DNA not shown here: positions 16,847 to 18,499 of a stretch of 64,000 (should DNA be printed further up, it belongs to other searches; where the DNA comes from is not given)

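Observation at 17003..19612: Pentaheme cytochrome plus Cyc2-like cytochrome-porin: candidate extracellular electron-transfer module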

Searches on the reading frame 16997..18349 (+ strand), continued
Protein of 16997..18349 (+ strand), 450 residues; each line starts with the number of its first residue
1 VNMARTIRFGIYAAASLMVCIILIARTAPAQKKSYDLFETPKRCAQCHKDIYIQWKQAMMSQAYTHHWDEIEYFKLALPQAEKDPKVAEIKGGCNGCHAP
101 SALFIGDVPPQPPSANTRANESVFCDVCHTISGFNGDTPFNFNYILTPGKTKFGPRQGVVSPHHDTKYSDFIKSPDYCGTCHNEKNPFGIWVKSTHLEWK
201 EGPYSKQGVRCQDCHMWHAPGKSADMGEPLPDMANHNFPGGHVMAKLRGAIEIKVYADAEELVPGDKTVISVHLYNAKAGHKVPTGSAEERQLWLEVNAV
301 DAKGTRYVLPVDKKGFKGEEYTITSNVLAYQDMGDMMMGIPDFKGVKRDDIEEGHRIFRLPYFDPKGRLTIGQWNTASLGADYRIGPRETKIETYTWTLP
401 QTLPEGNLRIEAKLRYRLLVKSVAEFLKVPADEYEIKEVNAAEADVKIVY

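Call 54: fold_search(model_id=the predicted structure, library=pdb)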
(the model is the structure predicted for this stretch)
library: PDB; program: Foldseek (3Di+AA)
matches with E <= 10: 1755; with E <= 0.001: 108
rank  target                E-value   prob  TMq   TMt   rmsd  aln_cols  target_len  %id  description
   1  5ze8                  7.9e-20  1.00  0.58  0.67   6.3       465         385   21  Crystal structure of a penta-heme cytochrome c552 from Thermochromatium tepidum (released 2018-04-25)
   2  5cl2_B                6.7e-06  1.00  0.15  0.27  12.4       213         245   12  Crystal structure of Spo0M, sporulation control protein, from Bacillus subtilis. (released 2015-12-16)
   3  3idu_A                2.1e-05  1.00  0.18  0.61   5.9       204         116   16  Crystal Structure of the CARDB domain of the PF1109 protein in complex with di-metal ions from Pyrococcus furiosus, No (released 2009-08-04)
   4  5fqe_B                3.2e-05  1.00  0.18  0.15  12.5       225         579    7  The details of glycolipid glycan hydrolysis by the structural analysis of a family 123 glycoside hydrolase from Clostr (released 2016-03-30)
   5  8k2f                  3.4e-05  0.99  0.15  0.14  17.0       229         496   10  Crystal structure of Group 1 oligosaccharide-releasing beta-N-acetylgalactosaminidase NgaCa from Cohnella abietis, apo 1 (released 2024-04-24)
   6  5cl2_A                3.7e-05  1.00  0.15  0.26  12.3       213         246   12  Crystal structure of Spo0M, sporulation control protein, from Bacillus subtilis. (released 2015-12-16)
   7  5vi0_A                3.9e-05  1.00  0.17  0.21   9.2       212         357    7  Pseudomonas fluorescens alkylpurine DNA glycosylase AlkC bound to DNA containing an abasic site analog (released 2017-10-25)
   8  5fqh_A                3.9e-05  1.00  0.18  0.15  12.1       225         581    8  The details of glycolipid glycan hydrolysis by the structural analysis of a family 123 glycoside hydrolase from Clostr (released 2016-03-30)
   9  8k2j                  4.1e-05  1.00  0.17  0.15  13.1       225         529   10  Crystal structure of Group 3 Oligosaccharide/Monosaccharide-releasing beta-N-acetylgalactosaminidase NgaDssm, apo form (released 2024-04-24)
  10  9n9j_5                5.6e-05  1.00  0.17  0.46  11.8       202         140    7  Structure of a GRP94 folding intermediate engaged with a CCDC134- and FKBP11-bound secretory translocon (released 2025-11-19)
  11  5fqg_A                6.3e-05  1.00  0.19  0.15  12.5       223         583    8  The details of glycolipid glycan hydrolysis by the structural analysis of a family 123 glycoside hydrolase from Clostr (released 2016-03-30)
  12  1tza_B                6.7e-05  1.00  0.16  0.47   7.6       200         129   10  X-ray structure of Northeast Structural Genomics Consortium target SoR45 (released 2004-07-27)
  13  8uh2_H                7.6e-05  1.00  0.18  0.10  12.0       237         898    9  Complex of C3b with the inhibitor albicin (released 2024-05-08)
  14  8rjc_5                7.6e-05  1.00  0.17  0.39  13.0       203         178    6  Structure of the rabbit 80S ribosome stalled on a 2-TMD rhodopsin intermediate in complex with Sec61-TRAP, open confor (released 2024-01-24)
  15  5fqe_A                7.6e-05  1.00  0.17  0.14  12.7       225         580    6  The details of glycolipid glycan hydrolysis by the structural analysis of a family 123 glycoside hydrolase from Clostr (released 2016-03-30)
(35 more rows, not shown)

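Call 55: find_encoding_contigs(protein=P0225, flank=6000, max_places=2)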
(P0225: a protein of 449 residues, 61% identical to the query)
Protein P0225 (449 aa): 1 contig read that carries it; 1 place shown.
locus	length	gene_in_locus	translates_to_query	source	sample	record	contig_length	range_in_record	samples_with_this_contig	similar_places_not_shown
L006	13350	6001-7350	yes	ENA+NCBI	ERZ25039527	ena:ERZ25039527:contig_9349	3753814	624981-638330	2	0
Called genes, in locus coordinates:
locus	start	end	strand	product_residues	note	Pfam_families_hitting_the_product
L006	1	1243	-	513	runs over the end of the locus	PF02142:MGS, PF01808:AICARFT_IMPCHas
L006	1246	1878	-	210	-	PF00551:Formyl_trans_N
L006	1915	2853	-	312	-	PF02016:Peptidase_S66, PF17676:Peptidase_S66C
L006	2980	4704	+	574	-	PF00027:cNMP_binding, PF01590:GAF, PF13185:GAF_2, PF13492:GAF_3, PF07228:SpoIIE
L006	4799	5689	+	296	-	PF01145:Band_7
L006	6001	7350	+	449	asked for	PF14522:Cytochrome_C7 (faint), PF13435:Cytochrome_C554 (weak), PF03264:Cytochrom_NNT (weak)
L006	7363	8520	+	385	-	-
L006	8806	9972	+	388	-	PF02350:Epimerase_2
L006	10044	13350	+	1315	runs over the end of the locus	PF10096:DUF2334, PF08532:Glyco_hydro_42M (faint)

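Call 56: find_encoding_contigs(protein=P0213, flank=6000, max_places=1)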
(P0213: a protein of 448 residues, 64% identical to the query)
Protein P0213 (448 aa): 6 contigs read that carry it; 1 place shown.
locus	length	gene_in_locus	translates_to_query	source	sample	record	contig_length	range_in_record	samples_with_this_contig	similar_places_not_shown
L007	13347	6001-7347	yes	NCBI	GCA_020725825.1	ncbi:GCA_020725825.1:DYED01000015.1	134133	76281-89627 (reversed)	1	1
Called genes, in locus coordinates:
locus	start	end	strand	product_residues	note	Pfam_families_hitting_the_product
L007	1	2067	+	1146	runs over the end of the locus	-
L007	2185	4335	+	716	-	PF07715:Plug, PF00593:TonB_dep_Rec_b-barrel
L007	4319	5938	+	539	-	PF13088:BNR_2 (faint), PF02012:BNR (faint), PF03174:CHB_HEX_C (faint), PF18962:Por_Secre_tail (weak)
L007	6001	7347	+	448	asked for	PF14522:Cytochrome_C7 (faint), PF13435:Cytochrome_C554 (weak)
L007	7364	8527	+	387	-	-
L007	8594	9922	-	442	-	PF03951:Gln-synt_N, PF00120:Gln-synt_C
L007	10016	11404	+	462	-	PF00675:Peptidase_M16, PF05193:Peptidase_M16_C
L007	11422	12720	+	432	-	PF00675:Peptidase_M16, PF05193:Peptidase_M16_C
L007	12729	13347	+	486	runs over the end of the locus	PF00128:Alpha-amylase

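Call 100: find_related_loci(query=A2, collection=metagenome_contigs, flank=3000)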
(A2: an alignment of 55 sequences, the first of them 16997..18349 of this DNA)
Query A2 (450 aa) in metagenome_contigs; peptide patterns used: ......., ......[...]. (x = any residue, [..] = any of these).
600 stretches matched a pattern (row limit reached: there are more); 487 encode a relative of the query (tblastn E <= 1e-3); the best 80 are kept; 80 distinct loci.
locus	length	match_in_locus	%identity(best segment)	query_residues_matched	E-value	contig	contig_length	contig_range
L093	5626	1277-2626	92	1-450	0e+0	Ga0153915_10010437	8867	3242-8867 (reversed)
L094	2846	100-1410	87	11-450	0e+0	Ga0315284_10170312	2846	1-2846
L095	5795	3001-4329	85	3-450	0e+0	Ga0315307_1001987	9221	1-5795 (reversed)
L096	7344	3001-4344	80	2-450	0e+0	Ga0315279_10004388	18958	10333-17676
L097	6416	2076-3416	82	3-450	0e+0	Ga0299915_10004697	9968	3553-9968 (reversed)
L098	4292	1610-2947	83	3-450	0e+0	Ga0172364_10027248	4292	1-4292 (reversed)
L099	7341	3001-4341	81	3-450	0e+0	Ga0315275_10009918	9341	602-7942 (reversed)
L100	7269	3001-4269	85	28-450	0e+0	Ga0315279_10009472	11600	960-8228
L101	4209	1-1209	88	48-450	0e+0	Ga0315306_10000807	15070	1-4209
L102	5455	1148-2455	81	13-450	0e+0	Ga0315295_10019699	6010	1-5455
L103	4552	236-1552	80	10-450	0e+0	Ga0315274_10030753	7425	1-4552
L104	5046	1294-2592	79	18-450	0e+0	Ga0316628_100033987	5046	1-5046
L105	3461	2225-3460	83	3-416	0e+0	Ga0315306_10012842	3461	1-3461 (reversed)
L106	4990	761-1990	74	32-442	0e+0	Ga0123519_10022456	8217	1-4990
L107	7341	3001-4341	63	1-448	0e+0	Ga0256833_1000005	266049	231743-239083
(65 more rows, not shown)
